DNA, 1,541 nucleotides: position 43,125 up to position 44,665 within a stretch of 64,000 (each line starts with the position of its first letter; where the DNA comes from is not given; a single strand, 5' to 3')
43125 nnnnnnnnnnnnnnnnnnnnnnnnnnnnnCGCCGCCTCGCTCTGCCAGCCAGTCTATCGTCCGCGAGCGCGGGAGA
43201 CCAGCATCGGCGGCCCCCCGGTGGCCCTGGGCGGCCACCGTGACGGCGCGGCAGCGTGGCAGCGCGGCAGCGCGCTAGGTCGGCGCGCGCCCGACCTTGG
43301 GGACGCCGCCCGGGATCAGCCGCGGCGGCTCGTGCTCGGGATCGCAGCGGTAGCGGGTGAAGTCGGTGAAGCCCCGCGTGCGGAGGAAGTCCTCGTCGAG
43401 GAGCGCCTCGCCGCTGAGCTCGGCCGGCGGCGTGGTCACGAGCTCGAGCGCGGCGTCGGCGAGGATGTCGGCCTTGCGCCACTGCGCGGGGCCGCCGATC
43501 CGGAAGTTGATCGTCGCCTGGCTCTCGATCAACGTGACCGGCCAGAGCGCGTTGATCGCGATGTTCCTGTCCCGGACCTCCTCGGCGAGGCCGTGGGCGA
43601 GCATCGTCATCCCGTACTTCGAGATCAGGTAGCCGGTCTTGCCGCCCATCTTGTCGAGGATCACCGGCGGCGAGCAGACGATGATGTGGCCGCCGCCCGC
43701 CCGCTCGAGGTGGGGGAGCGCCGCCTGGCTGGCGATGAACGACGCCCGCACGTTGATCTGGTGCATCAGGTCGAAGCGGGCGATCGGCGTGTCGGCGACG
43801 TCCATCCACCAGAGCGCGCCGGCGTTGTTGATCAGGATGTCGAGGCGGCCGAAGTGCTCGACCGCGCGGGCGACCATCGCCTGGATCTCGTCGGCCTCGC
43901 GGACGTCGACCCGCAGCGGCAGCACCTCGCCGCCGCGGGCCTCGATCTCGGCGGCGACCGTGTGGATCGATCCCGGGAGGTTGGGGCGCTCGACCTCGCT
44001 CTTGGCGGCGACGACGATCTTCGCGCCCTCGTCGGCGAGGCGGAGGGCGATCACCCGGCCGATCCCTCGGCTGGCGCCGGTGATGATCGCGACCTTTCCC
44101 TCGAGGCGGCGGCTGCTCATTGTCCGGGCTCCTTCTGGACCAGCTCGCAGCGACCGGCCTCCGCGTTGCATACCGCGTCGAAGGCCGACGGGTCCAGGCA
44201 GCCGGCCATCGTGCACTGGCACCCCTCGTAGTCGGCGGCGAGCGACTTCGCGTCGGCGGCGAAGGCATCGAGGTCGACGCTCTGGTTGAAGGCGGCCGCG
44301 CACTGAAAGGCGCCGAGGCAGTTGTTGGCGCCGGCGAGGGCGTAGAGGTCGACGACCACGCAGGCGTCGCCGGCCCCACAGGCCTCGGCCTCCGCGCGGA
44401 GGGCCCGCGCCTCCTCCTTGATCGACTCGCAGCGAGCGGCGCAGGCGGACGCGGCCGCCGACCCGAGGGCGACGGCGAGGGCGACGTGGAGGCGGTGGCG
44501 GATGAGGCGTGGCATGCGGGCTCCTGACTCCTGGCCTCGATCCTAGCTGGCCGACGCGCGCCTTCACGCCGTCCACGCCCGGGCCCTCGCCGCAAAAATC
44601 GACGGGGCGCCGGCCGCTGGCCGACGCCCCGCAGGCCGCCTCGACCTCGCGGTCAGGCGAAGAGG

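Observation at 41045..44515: S1P-lyase-like PLP enzyme, free carrier protein with an N-terminal extension, SDR and a small Cys-rich secreted protein: candidate sphingoid/amino-lipid module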

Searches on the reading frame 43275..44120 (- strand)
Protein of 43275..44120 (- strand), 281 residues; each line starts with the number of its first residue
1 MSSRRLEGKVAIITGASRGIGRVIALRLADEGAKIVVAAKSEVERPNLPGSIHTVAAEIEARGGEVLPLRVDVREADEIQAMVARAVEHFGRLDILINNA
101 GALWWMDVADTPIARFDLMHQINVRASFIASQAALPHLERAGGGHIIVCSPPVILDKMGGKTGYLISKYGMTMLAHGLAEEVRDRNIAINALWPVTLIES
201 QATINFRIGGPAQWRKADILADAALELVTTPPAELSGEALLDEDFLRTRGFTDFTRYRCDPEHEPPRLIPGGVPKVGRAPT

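Call 3: search_protein_families(library=pfam, proteins=[window:43275-44120:-], max_evalue=0.01)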
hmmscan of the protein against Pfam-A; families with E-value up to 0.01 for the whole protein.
window:43275-44120:- (281 aa): 3 families
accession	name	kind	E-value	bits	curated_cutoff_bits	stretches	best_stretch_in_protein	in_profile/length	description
PF00106.31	adh_short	-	6.3e-41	140.4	26.6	1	9-195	1-180/195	short chain dehydrogenase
PF13561.12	adh_short_C2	-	6.6e-31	108.1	27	1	15-195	1-174/236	Enoyl-(Acyl carrier protein) reductase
PF08659.16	KR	-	5.1e-08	33.5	22.6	1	12-103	4-92/180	KR domain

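Call 4: search_protein_families(library=ncbifam, proteins=[window:43275-44120:-], max_evalue=0.01)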
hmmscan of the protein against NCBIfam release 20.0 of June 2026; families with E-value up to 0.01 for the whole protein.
window:43275-44120:- (281 aa): 219 families (the best 25 are shown)
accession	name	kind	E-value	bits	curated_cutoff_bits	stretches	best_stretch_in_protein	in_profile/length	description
NF006133.0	PRK08278.1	subfamily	5.9e-97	323.9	250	1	5-264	3-266/278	SDR family oxidoreductase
TIGR03971.1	SDR_subfam_1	subfamily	2.4e-41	141.9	300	1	6-196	1-197/271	mycofactocin-coupled SDR family oxidoreductase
NF005559.1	PRK07231.1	subfamily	7.3e-40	137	215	1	5-197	1-186/249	glucose 1-dehydrogenase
NF005681.0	PRK07478.1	subfamily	1.5e-37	129.4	267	1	5-196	3-189/254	SDR family oxidoreductase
NF004825.0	PRK06181.1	equivalog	2.2e-37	128.8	215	1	4-195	2-186/268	SDR family oxidoreductase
NF009093.0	PRK12429.1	subfamily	6.2e-37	127.3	258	1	5-194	2-184/259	3-hydroxybutyrate dehydrogenase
NF004791.0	PRK06138.1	equivalog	1.8e-36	125.8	312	1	5-197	2-186/252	SDR family oxidoreductase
NF005806.0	PRK07666.1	equivalog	1.3e-35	122.8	286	1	5-221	4-214/239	3-ketoacyl-ACP reductase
NF005853.0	PRK07774.1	equivalog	1e-34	120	303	1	5-203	3-193/250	SDR family oxidoreductase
TIGR01963.1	PHB_DH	subfamily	9.3e-34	116.8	307.05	1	9-194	2-180/255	3-hydroxybutyrate dehydrogenase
NF006070.0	PRK08213.1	subfamily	3.4e-33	115.2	279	1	5-194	9-196/259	gluconate 5-dehydrogenase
NF009931.0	PRK13394.1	subfamily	5.3e-33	114.6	340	1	5-194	4-187/262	3-hydroxybutyrate dehydrogenase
NF009467.0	PRK12826.1-3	subfamily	1.4e-32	112.9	269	1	2-196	2-202/274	SDR family mycofactocin-dependent oxidoreductase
NF005594.0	PRK07326.1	equivalog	1.8e-32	112.8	271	1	6-196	4-185/237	SDR family oxidoreductase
NF004818.0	PRK06172.1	equivalog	4.7e-32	111.3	336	1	3-196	2-189/253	SDR family oxidoreductase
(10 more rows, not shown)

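Call 6: search_solved_structures(query=window:43275-44120:-, max_evalue=1e-20)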
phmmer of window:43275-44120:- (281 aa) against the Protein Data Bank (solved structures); distinct sequences matched with E-value up to 1e-20: 70 (the best 60 are shown).
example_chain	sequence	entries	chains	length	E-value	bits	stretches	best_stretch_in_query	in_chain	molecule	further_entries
3e03_A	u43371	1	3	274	1e-70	241.5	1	5-263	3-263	Short chain dehydrogenase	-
3sc4_A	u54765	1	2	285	1.1e-63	218.4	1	3-264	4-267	Short chain dehydrogenase (A0QTM2 homolog)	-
3kvo_A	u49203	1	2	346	9.7e-63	215.4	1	4-264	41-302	Hydroxysteroid dehydrogenase-like protein 2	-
2et6_A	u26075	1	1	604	3.3e-33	118.5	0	6-195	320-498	(3R)-hydroxyacyl-CoA dehydrogenase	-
5wuw_A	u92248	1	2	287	2.5e-28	102.5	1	4-195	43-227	Short-chain dehydrogenase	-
4zgw_A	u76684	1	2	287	6.4e-28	101.1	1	4-195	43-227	short-chain dehydrogenase/reductase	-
5wva_A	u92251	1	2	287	8.6e-28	100.7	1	4-195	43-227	Short-chain dehydrogenase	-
5wul_A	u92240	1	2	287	1.3e-27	100.1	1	4-195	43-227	Short-chain dehydrogenase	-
3pgx_A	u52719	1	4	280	1.7e-26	96.5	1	5-197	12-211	carveol dehydrogenase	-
3v2g_A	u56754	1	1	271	3.1e-26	95.6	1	1-195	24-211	3-oxoacyl-[acyl-carrier-protein] reductase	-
1ahh_A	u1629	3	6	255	3.9e-26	95.3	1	4-198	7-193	7 ALPHA-HYDROXYSTEROID DEHYDROGENASE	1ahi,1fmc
7eny_A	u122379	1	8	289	5.8e-26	94.7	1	4-198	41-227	7alpha-hydroxysteroid dehydrogenase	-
3oec_A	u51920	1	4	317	1.3e-25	93.5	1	4-197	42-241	Carveol dehydrogenase (MythA.01326.c, A0R518 homolog)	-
5f1p_A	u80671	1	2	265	1.4e-25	93.5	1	4-208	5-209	PtmO8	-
8cxa_A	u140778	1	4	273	2.5e-25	92.6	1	4-198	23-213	3-oxoacyl-[acyl-carrier-protein] reductase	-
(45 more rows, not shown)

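Call 88: search_protein_families(library=padloc, proteins=[window:43275-44120:-], max_evalue=0.01)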
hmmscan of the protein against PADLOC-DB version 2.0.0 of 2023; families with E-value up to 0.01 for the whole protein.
window:43275-44120:- (281 aa): 0 families

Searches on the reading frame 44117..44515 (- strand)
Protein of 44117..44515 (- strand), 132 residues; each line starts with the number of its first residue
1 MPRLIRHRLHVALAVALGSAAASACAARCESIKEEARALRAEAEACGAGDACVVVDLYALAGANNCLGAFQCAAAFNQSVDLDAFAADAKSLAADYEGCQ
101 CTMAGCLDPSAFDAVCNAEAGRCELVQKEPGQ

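Call 3: search_protein_families(library=pfam, proteins=[window:44117-44515:-], max_evalue=0.01)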
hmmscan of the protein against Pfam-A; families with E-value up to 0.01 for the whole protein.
window:44117-44515:- (132 aa): 0 families

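Call 4: search_protein_families(library=ncbifam, proteins=[window:44117-44515:-], max_evalue=0.01)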
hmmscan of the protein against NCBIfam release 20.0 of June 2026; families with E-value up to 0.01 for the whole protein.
window:44117-44515:- (132 aa): 0 families

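Call 79: find_related_loci(query=window:44117-44515:-, collection=metagenome_contigs, flank=4000)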
Query window:44117-44515:- (132 aa) in metagenome_contigs; peptide patterns used: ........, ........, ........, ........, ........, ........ (x = any residue, [..] = any of these).
476 stretches matched a pattern, but none encodes a relative of the query by tblastn (E <= 1e-3).

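Call 88: search_protein_families(library=padloc, proteins=[window:44117-44515:-], max_evalue=0.01)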
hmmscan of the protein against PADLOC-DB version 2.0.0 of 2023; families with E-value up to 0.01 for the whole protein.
window:44117-44515:- (132 aa): 0 families
